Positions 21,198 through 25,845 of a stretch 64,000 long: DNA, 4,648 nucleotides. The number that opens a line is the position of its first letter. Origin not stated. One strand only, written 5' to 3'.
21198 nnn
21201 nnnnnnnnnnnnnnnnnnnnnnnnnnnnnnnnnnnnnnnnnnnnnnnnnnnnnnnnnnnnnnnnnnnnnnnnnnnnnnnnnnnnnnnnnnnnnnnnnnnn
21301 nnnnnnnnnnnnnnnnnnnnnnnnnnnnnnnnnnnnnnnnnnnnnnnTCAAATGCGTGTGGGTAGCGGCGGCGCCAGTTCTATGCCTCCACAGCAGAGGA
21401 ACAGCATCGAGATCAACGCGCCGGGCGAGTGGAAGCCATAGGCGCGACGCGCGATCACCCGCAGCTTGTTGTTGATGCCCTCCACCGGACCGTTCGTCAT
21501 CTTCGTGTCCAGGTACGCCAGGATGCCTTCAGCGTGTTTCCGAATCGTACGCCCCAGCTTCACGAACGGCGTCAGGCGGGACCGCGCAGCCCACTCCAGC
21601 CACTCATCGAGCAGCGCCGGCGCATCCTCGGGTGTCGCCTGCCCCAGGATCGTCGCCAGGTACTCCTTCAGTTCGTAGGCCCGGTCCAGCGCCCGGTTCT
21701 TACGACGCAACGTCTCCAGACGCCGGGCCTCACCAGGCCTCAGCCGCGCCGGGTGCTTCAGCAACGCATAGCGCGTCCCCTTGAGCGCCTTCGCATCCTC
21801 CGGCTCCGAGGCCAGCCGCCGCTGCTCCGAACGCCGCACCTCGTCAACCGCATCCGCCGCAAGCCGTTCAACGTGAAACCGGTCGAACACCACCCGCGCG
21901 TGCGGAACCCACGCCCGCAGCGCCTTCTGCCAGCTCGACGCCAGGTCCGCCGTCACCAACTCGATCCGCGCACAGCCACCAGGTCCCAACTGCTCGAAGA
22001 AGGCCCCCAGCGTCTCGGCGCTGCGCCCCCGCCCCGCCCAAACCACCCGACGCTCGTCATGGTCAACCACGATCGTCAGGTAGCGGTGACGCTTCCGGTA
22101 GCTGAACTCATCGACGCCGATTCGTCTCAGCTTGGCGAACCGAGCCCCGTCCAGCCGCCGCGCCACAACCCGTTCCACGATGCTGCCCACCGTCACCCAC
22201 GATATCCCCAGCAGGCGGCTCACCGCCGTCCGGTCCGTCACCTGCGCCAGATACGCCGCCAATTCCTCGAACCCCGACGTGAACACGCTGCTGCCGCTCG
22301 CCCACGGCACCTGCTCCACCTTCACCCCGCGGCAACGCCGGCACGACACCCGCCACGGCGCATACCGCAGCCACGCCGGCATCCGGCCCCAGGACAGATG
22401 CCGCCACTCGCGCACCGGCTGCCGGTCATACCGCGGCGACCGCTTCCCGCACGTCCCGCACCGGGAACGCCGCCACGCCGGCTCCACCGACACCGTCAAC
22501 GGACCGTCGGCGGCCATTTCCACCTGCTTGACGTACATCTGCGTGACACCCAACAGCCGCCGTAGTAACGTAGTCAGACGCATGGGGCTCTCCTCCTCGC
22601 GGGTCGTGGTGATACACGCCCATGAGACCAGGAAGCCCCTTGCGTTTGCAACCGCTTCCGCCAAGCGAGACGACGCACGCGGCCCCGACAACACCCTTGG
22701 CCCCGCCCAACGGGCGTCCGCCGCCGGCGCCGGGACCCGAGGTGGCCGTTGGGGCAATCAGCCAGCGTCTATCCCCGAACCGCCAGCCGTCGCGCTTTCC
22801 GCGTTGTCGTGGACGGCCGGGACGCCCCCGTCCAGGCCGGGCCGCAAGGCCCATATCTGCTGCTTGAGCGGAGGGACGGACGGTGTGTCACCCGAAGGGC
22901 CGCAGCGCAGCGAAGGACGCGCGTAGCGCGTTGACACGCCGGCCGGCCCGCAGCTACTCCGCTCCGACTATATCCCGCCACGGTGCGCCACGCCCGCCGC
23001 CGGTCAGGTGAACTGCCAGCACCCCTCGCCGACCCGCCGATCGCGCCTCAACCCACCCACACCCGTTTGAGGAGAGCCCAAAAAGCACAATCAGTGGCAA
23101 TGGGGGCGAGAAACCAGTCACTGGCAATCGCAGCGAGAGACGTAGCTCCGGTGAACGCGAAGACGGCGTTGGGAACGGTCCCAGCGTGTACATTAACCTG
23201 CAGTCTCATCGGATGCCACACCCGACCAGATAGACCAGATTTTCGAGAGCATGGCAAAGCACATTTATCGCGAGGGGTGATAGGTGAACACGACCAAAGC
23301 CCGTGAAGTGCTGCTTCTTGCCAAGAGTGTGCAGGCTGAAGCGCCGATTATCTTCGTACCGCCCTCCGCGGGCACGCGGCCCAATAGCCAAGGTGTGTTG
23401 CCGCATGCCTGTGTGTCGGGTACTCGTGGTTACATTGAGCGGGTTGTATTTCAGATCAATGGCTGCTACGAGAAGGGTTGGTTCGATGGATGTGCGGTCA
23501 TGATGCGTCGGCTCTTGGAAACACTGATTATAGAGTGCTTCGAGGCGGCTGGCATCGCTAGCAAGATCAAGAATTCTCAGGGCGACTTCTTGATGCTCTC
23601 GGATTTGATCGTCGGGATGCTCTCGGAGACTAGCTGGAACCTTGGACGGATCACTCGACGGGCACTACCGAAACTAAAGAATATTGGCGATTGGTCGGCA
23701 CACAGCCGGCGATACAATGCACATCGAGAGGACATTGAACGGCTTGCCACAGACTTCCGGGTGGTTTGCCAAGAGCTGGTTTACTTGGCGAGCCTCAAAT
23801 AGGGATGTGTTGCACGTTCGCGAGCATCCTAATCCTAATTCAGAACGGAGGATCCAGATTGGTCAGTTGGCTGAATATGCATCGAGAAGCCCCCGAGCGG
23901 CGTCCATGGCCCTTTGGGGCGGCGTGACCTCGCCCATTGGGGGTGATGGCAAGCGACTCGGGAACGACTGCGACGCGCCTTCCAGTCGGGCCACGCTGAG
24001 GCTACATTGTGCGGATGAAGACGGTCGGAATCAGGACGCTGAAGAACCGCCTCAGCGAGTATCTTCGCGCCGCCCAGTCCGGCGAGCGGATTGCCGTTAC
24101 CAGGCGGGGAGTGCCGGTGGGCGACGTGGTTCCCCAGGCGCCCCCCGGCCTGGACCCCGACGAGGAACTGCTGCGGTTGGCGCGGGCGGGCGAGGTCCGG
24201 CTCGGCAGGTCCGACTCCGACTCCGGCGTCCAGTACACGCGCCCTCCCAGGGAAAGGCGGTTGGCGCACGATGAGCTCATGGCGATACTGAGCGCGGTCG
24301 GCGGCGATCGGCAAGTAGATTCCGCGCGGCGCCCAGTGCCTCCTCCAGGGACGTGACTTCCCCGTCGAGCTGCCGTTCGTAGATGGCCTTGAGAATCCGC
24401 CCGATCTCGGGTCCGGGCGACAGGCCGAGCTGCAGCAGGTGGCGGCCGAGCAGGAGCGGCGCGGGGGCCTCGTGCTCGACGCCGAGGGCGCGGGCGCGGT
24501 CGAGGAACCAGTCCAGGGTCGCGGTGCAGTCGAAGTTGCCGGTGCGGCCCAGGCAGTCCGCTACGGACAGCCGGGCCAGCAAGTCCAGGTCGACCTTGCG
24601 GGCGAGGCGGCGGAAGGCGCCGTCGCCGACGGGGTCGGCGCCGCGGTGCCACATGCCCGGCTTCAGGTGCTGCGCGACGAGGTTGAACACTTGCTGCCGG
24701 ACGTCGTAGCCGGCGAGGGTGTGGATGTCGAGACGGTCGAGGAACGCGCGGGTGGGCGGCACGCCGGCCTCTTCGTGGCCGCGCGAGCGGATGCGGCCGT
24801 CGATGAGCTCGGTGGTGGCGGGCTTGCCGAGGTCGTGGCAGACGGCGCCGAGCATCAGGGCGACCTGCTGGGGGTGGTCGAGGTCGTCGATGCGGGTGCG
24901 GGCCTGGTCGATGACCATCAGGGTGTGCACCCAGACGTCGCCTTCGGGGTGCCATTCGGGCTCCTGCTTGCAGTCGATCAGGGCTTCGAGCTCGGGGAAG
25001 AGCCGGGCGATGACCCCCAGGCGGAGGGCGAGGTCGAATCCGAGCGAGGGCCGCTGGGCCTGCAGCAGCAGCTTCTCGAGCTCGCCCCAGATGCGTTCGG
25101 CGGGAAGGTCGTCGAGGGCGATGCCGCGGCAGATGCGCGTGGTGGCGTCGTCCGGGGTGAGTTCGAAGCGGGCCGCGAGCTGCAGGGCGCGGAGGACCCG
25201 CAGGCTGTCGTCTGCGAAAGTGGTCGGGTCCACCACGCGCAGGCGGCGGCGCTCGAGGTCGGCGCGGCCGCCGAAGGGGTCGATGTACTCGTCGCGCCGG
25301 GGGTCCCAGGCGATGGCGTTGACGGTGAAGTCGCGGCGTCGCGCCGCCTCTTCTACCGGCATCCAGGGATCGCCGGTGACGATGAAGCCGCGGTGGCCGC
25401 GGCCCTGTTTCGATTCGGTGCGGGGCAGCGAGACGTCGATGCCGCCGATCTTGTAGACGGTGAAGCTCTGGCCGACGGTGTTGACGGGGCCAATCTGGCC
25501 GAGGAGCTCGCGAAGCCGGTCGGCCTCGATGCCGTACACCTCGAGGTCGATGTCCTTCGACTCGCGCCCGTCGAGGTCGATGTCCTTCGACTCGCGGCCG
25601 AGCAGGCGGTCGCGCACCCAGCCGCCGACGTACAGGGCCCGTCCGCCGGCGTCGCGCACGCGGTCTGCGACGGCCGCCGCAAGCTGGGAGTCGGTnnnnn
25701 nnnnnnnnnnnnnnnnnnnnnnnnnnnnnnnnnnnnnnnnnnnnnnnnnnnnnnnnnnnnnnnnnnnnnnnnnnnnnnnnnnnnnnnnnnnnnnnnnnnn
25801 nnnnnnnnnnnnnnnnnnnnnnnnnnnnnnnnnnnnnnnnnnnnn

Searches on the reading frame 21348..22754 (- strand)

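Call 74: search_protein_families(library=pfam, proteins=[window:21348-22754:-], max_evalue=0.001)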
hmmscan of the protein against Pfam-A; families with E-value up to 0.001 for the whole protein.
window:21348-22754:- (468 aa): 3 families
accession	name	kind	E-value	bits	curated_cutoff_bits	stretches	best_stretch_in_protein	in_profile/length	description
PF01610.23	DDE_Tnp_ISL3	-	2.2e-75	254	23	1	212-449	1-238/240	Transposase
PF13542.12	HTH_Tnp_ISL3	-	1.1e-09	38.1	27.4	1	147-197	1-51/51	Helix-turn-helix domain of transposase family ISL3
PF14690.11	Zn_ribbon_ISL3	-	1.3e-05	25.9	25.5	1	96-141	2-47/47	zinc-finger of transposase IS204/IS1001/IS1096/IS1165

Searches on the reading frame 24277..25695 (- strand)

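Call 74: search_protein_families(library=pfam, proteins=[window:24277-25695:-], max_evalue=0.001)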
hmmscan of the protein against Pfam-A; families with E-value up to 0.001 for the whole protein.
window:24277-25695:- (472 aa): 4 families
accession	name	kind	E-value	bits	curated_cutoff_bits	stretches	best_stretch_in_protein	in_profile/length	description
PF01743.26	PolyA_pol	-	2.3e-16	60.7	23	1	23-153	4-126/126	Poly A polymerase head domain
PF12627.12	PolyA_pol_RNAbd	-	2.7e-07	30.7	22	1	194-238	19-62/64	Probable RNA and SrmB- binding site of polymerase A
PF01966.28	HD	-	5.1e-06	27.2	22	1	255-382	2-113/116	HD domain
PF13735.12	tRNA_NucTran2_2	-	0.00047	20.6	27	1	416-454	106-145/149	tRNA nucleotidyltransferase domain 2 putative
